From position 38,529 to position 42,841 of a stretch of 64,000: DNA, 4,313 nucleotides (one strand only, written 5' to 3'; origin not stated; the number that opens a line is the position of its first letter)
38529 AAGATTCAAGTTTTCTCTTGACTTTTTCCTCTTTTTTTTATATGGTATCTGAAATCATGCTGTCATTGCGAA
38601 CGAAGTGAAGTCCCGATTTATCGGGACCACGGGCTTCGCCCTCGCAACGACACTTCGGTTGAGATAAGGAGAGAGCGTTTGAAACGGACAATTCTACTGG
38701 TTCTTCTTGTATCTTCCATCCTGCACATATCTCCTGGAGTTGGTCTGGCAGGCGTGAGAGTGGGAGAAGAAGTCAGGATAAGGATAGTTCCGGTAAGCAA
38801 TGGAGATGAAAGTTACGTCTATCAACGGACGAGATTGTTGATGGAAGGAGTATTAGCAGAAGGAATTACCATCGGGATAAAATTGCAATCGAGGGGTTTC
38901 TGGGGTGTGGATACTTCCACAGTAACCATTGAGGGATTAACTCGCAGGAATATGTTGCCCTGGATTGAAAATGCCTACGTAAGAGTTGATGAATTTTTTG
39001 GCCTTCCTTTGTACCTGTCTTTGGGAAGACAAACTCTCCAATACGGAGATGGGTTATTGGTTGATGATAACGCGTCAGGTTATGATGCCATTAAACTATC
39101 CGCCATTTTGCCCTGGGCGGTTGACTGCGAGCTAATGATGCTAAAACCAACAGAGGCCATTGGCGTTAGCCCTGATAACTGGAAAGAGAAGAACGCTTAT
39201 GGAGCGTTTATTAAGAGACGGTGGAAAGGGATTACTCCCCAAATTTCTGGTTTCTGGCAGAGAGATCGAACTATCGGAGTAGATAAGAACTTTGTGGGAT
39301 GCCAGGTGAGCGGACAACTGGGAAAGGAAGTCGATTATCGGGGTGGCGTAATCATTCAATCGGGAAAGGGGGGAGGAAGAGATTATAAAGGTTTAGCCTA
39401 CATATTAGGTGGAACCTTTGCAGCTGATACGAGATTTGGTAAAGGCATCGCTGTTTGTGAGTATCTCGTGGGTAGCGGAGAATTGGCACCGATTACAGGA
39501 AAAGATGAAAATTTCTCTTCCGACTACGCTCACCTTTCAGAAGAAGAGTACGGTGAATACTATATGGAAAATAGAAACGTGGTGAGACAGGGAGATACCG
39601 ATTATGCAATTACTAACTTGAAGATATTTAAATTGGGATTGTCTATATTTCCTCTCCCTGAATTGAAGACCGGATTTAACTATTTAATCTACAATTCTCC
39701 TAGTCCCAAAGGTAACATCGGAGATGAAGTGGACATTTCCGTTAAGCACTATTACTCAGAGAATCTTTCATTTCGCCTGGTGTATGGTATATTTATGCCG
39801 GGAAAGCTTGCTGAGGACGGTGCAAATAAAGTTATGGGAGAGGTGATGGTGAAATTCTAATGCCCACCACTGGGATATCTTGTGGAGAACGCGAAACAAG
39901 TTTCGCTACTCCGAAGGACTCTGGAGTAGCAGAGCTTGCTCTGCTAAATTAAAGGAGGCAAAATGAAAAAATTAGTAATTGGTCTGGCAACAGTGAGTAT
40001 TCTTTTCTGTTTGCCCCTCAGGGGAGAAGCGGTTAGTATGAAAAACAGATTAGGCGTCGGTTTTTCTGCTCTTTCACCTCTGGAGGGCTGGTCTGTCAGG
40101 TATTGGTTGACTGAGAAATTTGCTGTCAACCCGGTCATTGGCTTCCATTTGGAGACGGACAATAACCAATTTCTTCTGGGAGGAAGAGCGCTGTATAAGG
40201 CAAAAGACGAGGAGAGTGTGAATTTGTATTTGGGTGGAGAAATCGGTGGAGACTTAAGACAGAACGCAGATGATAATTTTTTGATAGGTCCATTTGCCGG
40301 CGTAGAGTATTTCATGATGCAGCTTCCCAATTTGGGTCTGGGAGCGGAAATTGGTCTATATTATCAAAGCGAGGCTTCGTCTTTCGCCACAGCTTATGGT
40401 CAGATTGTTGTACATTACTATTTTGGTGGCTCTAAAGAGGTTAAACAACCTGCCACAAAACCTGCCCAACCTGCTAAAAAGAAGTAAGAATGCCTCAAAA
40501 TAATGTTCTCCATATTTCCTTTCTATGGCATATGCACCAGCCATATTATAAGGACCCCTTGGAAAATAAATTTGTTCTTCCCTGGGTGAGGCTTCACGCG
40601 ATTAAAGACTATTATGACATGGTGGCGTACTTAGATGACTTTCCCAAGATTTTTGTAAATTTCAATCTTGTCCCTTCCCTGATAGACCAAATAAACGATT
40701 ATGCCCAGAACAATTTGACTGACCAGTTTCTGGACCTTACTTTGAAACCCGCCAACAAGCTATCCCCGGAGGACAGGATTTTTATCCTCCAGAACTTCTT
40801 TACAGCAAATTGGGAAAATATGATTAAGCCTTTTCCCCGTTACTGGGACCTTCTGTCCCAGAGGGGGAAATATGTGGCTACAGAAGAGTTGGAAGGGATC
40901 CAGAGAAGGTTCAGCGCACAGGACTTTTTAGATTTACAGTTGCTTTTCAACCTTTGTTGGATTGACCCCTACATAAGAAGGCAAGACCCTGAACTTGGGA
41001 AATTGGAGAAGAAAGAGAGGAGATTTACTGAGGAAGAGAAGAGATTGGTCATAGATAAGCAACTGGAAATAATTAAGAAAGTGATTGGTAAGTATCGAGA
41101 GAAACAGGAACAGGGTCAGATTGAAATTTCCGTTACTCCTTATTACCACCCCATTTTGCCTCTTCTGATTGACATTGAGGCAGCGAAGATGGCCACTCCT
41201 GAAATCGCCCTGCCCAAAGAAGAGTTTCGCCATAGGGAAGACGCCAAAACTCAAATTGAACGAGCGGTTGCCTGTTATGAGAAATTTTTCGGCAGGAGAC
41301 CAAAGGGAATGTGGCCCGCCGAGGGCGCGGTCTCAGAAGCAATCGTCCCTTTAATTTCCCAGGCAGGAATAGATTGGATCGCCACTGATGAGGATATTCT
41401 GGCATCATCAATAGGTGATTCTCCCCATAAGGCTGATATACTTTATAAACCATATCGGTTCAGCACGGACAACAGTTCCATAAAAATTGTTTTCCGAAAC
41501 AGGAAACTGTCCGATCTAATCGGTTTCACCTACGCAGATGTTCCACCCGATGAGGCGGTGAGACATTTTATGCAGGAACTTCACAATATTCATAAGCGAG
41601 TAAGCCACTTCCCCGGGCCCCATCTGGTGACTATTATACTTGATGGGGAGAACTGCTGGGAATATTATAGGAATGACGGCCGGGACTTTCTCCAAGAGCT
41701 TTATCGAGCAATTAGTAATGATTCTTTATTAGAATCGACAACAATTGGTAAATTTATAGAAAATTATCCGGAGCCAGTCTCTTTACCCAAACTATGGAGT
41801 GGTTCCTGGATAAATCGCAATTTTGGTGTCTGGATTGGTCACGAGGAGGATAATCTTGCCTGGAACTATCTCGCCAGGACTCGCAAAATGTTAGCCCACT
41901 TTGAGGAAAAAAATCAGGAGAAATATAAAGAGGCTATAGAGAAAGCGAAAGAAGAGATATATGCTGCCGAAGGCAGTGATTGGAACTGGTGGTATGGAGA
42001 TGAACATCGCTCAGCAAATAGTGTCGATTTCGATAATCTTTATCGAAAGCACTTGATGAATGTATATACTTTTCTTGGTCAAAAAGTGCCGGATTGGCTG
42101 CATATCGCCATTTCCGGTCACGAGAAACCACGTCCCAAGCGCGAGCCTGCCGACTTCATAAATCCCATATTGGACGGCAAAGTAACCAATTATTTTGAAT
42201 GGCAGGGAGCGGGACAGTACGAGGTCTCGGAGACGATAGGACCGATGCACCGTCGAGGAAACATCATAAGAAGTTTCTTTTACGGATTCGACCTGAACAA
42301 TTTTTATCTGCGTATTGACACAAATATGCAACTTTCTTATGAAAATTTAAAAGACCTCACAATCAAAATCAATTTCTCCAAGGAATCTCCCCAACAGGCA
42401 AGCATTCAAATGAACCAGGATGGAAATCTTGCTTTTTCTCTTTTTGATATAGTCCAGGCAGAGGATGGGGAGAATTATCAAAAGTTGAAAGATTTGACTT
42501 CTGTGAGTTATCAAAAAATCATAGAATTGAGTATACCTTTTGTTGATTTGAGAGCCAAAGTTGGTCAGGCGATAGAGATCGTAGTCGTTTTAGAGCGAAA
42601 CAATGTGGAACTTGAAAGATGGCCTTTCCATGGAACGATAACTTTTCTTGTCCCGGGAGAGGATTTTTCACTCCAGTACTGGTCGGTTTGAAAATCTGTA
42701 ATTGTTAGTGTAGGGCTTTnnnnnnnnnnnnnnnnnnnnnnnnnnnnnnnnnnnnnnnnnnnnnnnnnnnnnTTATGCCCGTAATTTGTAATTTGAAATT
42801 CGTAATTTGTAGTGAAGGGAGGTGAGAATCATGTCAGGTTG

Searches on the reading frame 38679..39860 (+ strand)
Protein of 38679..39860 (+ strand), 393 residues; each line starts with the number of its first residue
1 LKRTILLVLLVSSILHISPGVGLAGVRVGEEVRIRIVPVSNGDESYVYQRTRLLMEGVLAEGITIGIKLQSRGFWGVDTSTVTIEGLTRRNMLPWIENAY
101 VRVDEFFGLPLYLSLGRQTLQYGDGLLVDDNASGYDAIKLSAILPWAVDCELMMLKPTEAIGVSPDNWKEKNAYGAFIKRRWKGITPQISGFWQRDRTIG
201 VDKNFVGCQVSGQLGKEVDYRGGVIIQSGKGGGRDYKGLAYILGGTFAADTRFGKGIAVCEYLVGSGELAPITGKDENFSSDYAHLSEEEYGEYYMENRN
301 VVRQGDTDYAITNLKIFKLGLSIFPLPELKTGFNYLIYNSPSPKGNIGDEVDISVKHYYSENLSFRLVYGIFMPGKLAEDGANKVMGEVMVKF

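Call 35: search_protein_families(library=pfam, proteins=[window:38679-39860:+], max_evalue=0.0001)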
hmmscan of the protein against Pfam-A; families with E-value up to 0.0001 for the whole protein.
window:38679-39860:+ (393 aa): 1 family
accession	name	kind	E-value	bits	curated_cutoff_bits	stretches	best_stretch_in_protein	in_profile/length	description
PF13372.12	Alginate_exp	-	4.7e-13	49.1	25.2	1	96-331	78-315/395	Alginate export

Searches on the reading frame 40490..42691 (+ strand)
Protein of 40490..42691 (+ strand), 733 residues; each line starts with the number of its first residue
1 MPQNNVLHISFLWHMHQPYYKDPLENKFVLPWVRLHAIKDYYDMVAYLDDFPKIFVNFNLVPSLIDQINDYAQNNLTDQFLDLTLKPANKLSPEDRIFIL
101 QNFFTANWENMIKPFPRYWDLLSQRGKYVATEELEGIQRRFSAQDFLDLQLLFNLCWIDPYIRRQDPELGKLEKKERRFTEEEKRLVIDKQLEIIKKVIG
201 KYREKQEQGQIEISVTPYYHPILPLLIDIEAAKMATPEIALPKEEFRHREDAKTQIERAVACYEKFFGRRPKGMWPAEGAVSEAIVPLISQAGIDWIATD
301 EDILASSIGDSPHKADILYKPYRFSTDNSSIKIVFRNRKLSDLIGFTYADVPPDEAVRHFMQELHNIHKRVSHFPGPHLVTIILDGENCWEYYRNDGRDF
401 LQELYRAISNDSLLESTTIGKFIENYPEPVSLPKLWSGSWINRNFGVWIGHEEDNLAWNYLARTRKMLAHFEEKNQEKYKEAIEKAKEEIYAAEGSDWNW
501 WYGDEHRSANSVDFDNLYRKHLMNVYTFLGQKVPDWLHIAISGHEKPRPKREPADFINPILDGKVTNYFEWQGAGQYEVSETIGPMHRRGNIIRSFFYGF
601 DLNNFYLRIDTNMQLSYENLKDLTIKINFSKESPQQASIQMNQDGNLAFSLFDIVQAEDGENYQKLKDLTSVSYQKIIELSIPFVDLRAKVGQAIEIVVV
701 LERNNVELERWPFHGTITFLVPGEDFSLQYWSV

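Call 35: search_protein_families(library=pfam, proteins=[window:40490-42691:+], max_evalue=0.0001)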
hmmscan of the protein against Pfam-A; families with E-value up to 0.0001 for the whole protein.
window:40490-42691:+ (733 aa): 1 family
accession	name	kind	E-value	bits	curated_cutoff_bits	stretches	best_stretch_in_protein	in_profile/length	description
PF03065.20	Glyco_hydro_57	-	1.4e-66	225.2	21.2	1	10-428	1-284/291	Glycosyl hydrolase family 57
